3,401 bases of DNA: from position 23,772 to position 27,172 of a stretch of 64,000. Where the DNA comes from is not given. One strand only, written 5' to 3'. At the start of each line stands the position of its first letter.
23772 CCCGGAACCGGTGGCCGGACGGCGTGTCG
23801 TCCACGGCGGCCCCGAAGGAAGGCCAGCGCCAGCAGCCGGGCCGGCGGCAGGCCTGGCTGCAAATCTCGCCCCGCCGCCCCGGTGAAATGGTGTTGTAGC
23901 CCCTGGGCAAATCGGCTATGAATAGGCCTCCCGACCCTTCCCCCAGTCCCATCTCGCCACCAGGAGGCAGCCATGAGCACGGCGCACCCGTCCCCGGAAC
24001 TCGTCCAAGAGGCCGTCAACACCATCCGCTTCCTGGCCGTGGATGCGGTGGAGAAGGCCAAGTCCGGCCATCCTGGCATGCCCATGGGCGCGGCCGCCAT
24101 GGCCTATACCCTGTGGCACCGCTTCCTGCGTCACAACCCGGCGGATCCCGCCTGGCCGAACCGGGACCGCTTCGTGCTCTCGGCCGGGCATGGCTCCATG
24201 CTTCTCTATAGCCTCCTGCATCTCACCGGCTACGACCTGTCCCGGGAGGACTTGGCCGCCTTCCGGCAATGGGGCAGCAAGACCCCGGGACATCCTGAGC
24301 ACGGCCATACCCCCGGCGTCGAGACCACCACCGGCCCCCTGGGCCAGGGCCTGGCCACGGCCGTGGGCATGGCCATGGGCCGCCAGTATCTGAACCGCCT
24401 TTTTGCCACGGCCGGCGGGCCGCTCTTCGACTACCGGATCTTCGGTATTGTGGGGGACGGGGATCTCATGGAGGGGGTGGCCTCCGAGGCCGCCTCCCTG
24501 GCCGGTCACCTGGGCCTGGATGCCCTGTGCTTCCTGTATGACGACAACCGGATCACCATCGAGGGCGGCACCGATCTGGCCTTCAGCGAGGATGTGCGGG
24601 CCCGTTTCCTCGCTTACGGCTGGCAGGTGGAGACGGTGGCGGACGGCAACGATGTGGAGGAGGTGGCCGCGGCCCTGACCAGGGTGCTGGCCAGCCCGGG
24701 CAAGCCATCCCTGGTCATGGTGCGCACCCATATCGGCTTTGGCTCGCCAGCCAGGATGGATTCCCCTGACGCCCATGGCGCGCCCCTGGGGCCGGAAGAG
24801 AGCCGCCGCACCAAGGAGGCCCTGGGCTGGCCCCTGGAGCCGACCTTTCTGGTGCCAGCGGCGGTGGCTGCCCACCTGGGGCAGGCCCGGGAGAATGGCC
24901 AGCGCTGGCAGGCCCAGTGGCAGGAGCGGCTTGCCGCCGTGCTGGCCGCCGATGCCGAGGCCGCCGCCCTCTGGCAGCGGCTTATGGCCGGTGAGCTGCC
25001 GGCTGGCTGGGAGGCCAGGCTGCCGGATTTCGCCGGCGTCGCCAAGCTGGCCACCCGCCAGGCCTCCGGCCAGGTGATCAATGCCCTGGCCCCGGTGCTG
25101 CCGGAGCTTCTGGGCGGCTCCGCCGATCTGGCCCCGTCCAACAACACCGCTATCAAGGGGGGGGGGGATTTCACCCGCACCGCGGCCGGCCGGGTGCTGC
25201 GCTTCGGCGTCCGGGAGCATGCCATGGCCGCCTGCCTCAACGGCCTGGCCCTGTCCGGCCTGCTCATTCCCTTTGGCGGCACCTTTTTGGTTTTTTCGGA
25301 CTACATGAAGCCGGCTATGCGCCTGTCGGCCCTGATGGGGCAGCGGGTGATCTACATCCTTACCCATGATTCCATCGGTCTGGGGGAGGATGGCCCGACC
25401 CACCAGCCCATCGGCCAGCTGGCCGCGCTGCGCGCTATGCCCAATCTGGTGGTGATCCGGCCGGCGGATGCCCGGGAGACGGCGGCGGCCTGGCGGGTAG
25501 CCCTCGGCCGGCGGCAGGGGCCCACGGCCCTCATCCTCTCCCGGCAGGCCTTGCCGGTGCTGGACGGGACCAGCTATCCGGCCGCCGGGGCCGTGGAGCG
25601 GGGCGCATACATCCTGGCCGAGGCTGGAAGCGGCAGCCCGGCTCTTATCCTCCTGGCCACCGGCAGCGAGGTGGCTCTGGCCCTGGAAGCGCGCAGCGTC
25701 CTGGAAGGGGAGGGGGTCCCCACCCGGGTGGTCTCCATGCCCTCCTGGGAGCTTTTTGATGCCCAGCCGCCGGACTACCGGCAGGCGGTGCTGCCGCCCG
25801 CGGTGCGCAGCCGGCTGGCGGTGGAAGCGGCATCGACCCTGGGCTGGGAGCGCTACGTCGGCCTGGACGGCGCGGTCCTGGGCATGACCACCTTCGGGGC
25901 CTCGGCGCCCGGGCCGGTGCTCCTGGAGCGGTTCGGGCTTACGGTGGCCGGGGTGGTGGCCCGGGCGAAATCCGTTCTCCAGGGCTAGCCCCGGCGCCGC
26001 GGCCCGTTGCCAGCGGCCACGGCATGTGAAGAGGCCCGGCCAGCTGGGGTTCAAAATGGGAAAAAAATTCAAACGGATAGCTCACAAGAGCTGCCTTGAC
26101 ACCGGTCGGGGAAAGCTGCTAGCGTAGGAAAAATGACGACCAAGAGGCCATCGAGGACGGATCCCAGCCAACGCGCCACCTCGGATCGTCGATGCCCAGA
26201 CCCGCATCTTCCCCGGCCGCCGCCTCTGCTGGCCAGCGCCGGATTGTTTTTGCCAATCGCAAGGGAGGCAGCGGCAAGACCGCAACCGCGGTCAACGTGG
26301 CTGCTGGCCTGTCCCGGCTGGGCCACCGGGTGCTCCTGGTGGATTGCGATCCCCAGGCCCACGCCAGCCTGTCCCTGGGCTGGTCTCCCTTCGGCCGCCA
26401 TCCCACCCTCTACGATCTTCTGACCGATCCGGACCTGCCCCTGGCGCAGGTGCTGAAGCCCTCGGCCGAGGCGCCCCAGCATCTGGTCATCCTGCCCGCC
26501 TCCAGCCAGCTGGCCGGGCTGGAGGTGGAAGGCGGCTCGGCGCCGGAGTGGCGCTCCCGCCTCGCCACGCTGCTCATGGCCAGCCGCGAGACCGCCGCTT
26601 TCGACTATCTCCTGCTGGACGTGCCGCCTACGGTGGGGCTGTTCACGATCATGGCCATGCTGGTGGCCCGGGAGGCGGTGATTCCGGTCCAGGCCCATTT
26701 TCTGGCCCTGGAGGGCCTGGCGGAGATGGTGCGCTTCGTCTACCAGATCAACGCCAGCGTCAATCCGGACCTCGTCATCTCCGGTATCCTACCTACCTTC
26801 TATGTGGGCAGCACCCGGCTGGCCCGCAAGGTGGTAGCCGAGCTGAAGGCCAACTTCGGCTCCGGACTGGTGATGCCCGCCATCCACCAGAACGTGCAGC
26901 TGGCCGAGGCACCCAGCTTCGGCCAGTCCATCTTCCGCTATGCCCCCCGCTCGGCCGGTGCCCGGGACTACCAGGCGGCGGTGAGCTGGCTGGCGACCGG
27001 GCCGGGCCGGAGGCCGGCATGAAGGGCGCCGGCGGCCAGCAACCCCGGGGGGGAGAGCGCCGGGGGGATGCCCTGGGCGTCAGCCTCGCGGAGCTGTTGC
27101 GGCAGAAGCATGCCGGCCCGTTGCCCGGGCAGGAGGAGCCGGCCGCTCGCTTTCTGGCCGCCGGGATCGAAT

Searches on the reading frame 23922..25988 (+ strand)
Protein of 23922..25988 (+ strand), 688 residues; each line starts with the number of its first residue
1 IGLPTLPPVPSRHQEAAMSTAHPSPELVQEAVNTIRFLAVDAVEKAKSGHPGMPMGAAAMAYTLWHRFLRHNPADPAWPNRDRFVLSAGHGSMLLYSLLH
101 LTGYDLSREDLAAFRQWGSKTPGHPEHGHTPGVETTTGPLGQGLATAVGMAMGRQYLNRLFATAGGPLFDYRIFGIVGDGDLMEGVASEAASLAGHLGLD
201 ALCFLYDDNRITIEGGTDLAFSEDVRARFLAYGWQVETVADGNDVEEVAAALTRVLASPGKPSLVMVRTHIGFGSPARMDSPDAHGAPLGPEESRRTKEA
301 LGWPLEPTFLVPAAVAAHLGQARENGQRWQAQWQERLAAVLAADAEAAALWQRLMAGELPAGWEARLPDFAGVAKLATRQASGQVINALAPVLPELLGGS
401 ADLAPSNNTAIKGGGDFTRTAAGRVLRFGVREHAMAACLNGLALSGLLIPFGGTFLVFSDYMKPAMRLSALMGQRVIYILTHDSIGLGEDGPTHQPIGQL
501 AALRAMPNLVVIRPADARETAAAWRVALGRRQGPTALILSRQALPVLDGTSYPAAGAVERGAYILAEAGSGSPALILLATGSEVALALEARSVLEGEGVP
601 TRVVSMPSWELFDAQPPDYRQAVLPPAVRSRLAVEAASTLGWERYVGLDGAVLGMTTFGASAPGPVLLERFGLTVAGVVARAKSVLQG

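Call 25: search_protein_families(library=ncbifam, proteins=[window:23922-25988:+], max_evalue=1e-10)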
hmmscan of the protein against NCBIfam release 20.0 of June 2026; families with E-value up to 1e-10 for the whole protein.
window:23922-25988:+ (688 aa): 5 families
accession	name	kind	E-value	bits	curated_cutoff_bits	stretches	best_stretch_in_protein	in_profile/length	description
TIGR00232.1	tktlase_bact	equivalog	1.9e-259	862.5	682.25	1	30-686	2-653/654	transketolase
NF004558.0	PRK05899.2-4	equivalog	8.1e-170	566.4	788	1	29-684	4-648/651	transketolase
NF004559.0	PRK05899.2-5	equivalog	2.8e-80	270.3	488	1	24-609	14-539/627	transketolase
NF004556.0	PRK05899.2-2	equivalog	6.2e-61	206.4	575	2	29-302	18-277/639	transketolase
TIGR00204.1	dxs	equivalog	3.6e-13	48.9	465.95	0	480-606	407-528/616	1-deoxy-D-xylulose-5-phosphate synthase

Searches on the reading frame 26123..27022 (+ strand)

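Call 25: search_protein_families(library=ncbifam, proteins=[window:26123-27022:+], max_evalue=1e-10)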
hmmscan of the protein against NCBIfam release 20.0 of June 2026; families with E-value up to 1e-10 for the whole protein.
window:26123-27022:+ (299 aa): 6 families
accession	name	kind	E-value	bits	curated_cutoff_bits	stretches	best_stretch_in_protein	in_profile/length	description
NF041546.1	ParA_partition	equivalog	6.4e-23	81.4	180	1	41-83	2-44/203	ParA family partition ATPase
TIGR03453.1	partition_RepA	equivalog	2.3e-17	62.9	348.45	1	41-208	107-283/387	plasmid partitioning protein RepA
TIGR03371.1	cellulose_yhjQ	equivalog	2.7e-15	56.5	157.85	1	41-292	4-243/246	cellulose biosynthesis protein BcsQ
TIGR01969.1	minD_arch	subfamily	5.6e-14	51.9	201.75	1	40-284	2-224/251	cell division ATPase MinD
NF041283.1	PrgP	equivalog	7.2e-12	45.2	400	0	158-258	122-225/297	ParA superfamily DNA segregation protein PrgP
NF010443.0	PRK13869.1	subfamily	7.9e-12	44.6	446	1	41-202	124-294/405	plasmid-partitioning protein RepA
